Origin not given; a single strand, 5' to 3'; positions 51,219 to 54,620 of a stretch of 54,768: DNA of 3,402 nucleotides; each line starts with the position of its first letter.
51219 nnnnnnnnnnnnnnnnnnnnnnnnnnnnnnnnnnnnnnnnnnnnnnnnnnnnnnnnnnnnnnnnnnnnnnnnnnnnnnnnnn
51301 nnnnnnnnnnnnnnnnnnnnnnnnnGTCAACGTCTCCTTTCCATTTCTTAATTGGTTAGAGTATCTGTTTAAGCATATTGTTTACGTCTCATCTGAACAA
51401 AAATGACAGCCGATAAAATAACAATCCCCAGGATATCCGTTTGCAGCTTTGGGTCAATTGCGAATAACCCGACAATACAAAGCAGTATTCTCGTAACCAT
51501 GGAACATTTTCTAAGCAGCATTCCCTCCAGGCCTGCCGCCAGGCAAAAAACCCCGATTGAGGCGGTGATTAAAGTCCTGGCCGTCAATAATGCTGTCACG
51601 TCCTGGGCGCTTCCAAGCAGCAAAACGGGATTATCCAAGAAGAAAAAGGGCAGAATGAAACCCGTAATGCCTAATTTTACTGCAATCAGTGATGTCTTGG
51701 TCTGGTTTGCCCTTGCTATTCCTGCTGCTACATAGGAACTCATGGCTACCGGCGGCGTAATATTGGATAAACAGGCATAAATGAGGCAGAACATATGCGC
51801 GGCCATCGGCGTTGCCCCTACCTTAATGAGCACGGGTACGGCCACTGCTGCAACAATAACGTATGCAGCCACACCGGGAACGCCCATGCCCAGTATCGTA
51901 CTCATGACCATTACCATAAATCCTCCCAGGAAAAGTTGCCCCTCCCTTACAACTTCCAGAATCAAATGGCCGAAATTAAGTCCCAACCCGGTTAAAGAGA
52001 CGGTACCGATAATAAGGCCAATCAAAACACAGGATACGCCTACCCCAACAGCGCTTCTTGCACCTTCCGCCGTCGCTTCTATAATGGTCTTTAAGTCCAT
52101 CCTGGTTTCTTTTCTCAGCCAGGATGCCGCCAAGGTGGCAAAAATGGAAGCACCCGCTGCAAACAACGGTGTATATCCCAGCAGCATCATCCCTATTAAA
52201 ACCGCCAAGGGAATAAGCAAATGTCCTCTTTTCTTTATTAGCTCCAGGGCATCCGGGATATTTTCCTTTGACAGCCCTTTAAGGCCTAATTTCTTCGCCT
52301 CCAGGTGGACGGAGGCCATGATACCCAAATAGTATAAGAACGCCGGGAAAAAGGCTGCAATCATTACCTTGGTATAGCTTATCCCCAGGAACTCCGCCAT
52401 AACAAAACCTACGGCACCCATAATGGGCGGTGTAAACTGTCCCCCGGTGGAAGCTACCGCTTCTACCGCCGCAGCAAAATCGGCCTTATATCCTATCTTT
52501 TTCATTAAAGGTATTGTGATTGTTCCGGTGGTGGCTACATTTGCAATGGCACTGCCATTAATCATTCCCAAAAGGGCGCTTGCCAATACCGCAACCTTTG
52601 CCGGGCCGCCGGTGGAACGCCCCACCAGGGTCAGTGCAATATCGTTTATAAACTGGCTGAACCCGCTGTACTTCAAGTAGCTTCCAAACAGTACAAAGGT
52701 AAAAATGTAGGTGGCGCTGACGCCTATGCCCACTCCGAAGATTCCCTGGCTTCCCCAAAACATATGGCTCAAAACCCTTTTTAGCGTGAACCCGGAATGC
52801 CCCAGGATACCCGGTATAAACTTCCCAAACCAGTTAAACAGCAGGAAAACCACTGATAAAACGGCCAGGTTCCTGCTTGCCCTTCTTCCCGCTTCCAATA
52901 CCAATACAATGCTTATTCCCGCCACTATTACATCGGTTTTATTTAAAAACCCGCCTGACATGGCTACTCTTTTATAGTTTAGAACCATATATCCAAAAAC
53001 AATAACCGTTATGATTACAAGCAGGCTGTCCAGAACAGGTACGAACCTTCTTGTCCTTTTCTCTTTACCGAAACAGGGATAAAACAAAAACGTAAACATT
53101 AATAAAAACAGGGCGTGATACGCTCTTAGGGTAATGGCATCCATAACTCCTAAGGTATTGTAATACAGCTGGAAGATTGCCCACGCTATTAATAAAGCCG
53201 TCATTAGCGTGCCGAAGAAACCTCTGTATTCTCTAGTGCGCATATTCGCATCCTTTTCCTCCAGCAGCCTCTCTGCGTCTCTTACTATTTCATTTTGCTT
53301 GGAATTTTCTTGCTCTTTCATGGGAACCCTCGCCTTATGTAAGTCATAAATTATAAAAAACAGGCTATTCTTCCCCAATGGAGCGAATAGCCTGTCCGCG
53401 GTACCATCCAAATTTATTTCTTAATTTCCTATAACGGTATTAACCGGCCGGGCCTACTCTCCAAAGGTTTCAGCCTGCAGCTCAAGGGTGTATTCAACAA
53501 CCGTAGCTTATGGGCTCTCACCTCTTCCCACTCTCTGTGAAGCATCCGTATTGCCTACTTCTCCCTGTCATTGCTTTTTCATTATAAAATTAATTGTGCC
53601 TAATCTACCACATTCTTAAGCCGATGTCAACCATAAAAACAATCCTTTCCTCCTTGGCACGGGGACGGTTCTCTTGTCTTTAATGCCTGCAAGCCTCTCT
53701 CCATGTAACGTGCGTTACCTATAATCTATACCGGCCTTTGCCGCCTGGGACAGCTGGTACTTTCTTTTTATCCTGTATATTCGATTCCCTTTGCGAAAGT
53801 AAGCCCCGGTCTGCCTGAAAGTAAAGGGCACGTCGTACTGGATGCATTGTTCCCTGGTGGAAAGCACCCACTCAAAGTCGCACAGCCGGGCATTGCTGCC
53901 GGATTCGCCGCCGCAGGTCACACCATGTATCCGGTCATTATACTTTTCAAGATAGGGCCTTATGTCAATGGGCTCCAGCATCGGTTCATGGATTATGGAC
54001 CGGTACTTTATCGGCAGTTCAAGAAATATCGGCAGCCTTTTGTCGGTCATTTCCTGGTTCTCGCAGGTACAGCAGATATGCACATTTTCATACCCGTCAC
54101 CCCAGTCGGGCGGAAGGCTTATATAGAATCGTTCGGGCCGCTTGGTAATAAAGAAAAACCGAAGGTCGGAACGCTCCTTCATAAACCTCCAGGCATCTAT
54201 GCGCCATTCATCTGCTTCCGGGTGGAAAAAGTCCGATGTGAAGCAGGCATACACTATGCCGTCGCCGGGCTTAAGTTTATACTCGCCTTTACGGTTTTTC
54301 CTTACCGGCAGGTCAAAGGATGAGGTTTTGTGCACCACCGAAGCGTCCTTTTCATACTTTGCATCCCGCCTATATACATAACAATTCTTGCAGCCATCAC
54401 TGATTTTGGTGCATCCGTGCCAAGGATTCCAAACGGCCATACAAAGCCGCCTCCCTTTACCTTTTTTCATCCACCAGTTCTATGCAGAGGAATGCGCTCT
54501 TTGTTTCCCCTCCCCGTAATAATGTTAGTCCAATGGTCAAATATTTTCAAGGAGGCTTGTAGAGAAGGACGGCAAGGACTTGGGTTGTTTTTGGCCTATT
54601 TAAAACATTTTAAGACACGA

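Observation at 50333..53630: Tyrosine-specific T-box riboswitch controlling a TAXI-type TRAP transporter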

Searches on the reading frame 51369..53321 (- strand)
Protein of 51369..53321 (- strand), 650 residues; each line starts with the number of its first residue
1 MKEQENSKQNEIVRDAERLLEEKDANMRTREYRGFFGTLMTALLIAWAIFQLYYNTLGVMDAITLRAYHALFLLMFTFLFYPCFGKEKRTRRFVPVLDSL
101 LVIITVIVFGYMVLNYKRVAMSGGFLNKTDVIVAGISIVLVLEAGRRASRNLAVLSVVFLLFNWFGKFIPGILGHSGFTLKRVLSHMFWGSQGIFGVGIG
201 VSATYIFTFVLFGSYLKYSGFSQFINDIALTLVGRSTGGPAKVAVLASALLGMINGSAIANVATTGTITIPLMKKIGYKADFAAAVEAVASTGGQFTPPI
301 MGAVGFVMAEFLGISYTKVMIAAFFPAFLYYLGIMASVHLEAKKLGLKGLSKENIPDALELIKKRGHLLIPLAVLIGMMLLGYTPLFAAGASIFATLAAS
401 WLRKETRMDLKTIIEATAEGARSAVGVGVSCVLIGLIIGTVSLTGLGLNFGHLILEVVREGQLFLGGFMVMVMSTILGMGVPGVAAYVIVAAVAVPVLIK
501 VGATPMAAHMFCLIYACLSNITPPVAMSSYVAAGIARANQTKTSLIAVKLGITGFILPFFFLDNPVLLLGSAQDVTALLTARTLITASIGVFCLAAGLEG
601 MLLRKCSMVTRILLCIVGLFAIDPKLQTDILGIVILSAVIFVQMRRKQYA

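Call 7: search_protein_families(library=pfam, proteins=[window:51369-53321:-])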
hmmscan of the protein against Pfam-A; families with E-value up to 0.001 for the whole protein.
window:51369-53321:- (650 aa): 1 family
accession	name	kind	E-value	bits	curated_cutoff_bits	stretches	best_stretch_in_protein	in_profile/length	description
PF06808.19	DctM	-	5.8e-86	289.3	23.8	1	138-569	3-406/413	Tripartite ATP-independent periplasmic transporter, DctM component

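Call 8: search_protein_families(library=ncbifam, proteins=[window:51369-53321:-])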
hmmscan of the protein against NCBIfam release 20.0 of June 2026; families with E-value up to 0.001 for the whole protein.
window:51369-53321:- (650 aa): 3 families
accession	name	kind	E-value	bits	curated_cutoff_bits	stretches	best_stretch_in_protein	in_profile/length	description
TIGR02123.1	TRAP_fused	subfamily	3.4e-191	637.1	320.65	1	38-647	3-612/615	TRAP transporter fused permease subunit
TIGR00786.1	dctM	subfamily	2.8e-29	102.1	268.45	1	208-544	45-377/405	TRAP transporter large permease subunit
NF011634.1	PRK15060.1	equivalog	9.9e-16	57.8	800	1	205-539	58-388/425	2,3-diketo-L-gulonate TRAP transporter large permease YiaN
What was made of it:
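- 51369..53321 (-): Fused TRAP (QM) permease, 650 aa, ATG at 53321 with the ribosome-binding site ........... TIGR02123 at 637 bits (cutoff 321) and PF06808 at 5.8e-86 (calls 7, 8).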

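Call 17: find_related_loci(query=window:51369-53321:-, collection=genome_contigs, flank=4000)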
Query window:51369-53321:- (650 aa) in genome_contigs; peptide patterns used: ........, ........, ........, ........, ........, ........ (x = any residue, [..] = any of these).
93 stretches matched a pattern; 11 encode a relative of the query (tblastn E <= 1e-3); 11 distinct loci.
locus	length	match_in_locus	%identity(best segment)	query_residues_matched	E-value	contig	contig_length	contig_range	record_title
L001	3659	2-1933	94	7-650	0e+0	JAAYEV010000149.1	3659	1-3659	MAG: Clostridiales bacterium isolate AS07pgkLD_202 90227_AS07, whole genome shotgun sequence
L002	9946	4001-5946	90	1-650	0e+0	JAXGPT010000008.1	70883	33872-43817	MAG: Bacillota bacterium isolate AnMBR.bin309 bin309_8, whole genome shotgun sequence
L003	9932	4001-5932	43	1-648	5e-165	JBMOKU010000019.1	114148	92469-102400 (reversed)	MAG: Bacillota bacterium isolate Betzabe_MAG006 MAG006_19, whole genome shotgun sequence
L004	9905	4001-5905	44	6-643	6e-159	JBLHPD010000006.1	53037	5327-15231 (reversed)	MAG: Clostridium sp. isolate 3300055726_101 Ga0535650_0000545, whole genome shotgun sequence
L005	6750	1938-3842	42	4-643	4e-149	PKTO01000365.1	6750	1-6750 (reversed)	MAG: Clostridiales bacterium isolate BM714 sc_6035, whole genome shotgun sequence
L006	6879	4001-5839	39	43-648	2e-122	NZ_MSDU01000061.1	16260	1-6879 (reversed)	Domibacillus antri strain XD80 WGS_contig_61, whole genome shotgun sequence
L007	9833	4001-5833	38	43-647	1e-118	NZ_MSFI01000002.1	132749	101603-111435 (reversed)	Domibacillus epiphyticus strain SAB 38 SAB38WGS_contig_2, whole genome shotgun sequence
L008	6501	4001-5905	44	6-643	2e-157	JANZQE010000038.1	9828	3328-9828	MAG: Clostridium sp. isolate KFIS21 k141_6324, whole genome shotgun sequence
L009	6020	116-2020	42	4-643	4e-149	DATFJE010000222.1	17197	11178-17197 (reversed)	MAG TPA_asm: Clostridia bacterium isolate SMAG_U9136 k141_283740, whole genome shotgun sequence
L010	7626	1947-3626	37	50-612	3e-88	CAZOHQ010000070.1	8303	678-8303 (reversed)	MAG TPA_asm: uncultured Syntrophaceae bacterium isolate binchicken_co42_435 genome assembly, contig: NODE_15222_length_8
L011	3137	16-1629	35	130-649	3e-83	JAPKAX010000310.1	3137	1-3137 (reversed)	MAG: Rhodospirillales bacterium isolate ANT-23 NODE_21696_length_3137_cov_5.483452, whole genome shotgun sequence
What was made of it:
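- Tried and rejected: The first genome scan with the permease alone (call 17).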

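Call 41: find_related_loci(query=A1, collection=metagenome_contigs, flank=2600)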
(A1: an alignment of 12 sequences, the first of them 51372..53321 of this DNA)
Query A1 (650 aa) in metagenome_contigs; peptide patterns used: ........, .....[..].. (x = any residue, [..] = any of these).
291 stretches matched a pattern; 115 encode a relative of the query (tblastn E <= 1e-3); the best 80 are kept; 80 distinct loci.
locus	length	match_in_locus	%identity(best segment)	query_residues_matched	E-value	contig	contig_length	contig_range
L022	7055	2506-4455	93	1-650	0e+0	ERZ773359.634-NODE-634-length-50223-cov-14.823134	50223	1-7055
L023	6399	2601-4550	91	1-650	0e+0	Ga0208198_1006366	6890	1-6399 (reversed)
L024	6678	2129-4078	91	1-650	0e+0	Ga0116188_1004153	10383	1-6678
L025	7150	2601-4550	90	1-650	0e+0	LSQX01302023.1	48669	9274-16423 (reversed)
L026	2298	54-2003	87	1-650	0e+0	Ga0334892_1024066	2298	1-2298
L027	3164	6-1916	81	14-650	0e+0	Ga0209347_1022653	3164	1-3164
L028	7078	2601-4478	78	4-629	0e+0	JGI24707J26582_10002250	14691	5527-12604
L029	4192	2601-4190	93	1-530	0e+0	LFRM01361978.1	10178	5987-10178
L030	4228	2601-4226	89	1-542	0e+0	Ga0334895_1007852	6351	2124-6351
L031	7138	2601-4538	75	3-648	0e+0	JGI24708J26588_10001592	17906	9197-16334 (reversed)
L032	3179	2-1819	79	43-648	0e+0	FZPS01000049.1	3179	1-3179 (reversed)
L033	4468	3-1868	70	22-643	0e+0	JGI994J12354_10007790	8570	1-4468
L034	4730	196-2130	68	1-648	0e+0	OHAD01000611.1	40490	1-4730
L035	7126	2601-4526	68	1-647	0e+0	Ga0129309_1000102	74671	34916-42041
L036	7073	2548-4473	68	1-647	0e+0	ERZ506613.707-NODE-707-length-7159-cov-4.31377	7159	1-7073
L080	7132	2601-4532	62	5-648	0e+0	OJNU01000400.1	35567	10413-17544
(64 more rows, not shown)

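Call 74: search_protein_families(library=pfam, proteins=[L080:5611-6504:+], max_evalue=0.00001)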
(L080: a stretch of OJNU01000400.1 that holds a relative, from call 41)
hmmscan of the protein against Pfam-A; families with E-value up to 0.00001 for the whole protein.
L080:5611-6504:+ (298 aa): 1 family
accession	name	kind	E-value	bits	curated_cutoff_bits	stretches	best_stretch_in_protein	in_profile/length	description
PF00892.27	EamA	-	1.9e-37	129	28.2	2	164-295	3-133/135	EamA-like transporter family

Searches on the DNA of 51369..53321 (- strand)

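Call 18: search_rna_families(sources=[L001, L002, L003, L004, L005, L006, L007, L008, L009, L010, L011], threshold=gathering, show_alignments=8)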
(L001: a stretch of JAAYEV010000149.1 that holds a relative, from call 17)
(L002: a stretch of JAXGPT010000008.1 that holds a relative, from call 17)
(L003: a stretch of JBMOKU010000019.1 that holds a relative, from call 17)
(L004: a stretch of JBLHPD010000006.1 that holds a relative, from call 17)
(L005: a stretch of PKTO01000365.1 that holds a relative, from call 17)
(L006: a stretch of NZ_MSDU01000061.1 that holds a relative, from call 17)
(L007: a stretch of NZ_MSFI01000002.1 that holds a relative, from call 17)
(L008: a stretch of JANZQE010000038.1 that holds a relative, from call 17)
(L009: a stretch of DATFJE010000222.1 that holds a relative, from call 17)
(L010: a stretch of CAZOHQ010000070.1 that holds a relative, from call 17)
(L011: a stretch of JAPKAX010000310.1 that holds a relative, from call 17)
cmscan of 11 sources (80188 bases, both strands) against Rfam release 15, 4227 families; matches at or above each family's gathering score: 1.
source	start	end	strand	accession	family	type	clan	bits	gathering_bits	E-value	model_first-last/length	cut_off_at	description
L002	3736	3940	+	RF00230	T-box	Cis-reg; leader;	-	109.5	93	3.4e-23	1-219/219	no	T-box leader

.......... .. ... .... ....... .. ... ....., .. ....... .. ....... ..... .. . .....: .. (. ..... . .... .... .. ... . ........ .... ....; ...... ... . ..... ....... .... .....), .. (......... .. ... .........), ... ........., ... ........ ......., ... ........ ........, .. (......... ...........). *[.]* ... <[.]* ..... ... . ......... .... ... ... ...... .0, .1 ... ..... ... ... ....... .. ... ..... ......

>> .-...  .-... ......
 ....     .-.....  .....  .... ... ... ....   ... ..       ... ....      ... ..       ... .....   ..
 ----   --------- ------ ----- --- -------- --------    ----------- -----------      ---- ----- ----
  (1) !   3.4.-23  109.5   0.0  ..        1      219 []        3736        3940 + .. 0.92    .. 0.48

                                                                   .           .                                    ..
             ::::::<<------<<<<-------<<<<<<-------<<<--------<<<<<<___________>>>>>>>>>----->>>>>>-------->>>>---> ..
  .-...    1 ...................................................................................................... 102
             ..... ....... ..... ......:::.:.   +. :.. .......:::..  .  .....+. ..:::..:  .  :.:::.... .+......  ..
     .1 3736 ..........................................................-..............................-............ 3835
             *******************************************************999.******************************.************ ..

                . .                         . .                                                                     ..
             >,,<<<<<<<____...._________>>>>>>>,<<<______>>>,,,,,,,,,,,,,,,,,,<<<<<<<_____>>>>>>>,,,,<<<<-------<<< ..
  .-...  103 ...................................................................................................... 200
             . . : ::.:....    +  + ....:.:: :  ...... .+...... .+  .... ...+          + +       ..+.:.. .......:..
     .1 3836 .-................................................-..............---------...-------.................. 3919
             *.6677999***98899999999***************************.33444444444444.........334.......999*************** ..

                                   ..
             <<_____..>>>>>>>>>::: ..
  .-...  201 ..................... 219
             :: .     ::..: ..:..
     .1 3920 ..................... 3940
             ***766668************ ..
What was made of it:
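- Tried and rejected: It returned mostly 35-44% identical homologues with the receptor gene first and no T-box (call 18).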

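Call 62: search_rna_families(sources=[L023, L028, L031, L035, L038, L041, L043, L044, L045, L046, L048, L050, L055, L056, L058, L059, L076, L077, L088, L096], threshold=gathering, show_alignments=0)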
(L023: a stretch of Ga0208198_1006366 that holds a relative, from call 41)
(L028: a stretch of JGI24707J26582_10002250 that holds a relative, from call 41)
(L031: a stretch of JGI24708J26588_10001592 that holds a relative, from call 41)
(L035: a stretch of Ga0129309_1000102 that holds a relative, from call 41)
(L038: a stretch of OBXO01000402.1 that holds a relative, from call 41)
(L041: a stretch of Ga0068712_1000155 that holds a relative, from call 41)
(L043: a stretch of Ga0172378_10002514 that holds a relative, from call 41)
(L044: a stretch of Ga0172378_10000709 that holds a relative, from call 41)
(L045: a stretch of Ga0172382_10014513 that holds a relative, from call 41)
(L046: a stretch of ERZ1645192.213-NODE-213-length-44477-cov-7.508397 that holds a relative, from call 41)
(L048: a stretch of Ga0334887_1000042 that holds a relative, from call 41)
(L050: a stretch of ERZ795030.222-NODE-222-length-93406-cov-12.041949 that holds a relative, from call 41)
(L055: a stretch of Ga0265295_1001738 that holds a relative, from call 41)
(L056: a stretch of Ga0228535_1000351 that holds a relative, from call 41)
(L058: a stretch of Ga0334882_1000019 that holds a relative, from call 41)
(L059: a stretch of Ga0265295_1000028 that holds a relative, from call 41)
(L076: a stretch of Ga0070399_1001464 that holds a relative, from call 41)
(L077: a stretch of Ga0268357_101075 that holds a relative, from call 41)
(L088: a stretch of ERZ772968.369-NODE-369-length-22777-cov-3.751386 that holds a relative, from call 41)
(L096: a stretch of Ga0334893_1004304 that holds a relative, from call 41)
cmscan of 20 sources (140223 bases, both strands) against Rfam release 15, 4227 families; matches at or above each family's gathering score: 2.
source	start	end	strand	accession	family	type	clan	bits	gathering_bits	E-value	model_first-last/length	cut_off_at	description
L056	733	816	+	RF00005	tRNA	Gene; tRNA;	CL00001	61.2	29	1.8e-10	1-71/71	no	tRNA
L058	819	902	+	RF00005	tRNA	Gene; tRNA;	CL00001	60.4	29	2.9e-10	1-71/71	no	tRNA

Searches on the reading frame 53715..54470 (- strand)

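Call 7: search_protein_families(library=pfam, proteins=[window:53715-54470:-])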
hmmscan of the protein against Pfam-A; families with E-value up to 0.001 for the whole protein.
window:53715-54470:- (251 aa): 1 family
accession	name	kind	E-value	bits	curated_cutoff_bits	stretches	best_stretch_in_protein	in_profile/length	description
PF07505.17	DUF5131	-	7.3e-44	150.5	28.9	1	10-231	7-225/243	Protein of unknown function (DUF5131)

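Call 8: search_protein_families(library=ncbifam, proteins=[window:53715-54470:-])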
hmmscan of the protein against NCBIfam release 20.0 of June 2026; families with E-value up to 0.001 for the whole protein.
window:53715-54470:- (251 aa): 1 family
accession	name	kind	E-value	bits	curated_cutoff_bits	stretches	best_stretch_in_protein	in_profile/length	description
TIGR04471.1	rSAM_mob_pairA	equivalog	1.6e-05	24.5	355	1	26-218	19-194/220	radical SAM mobile pair protein A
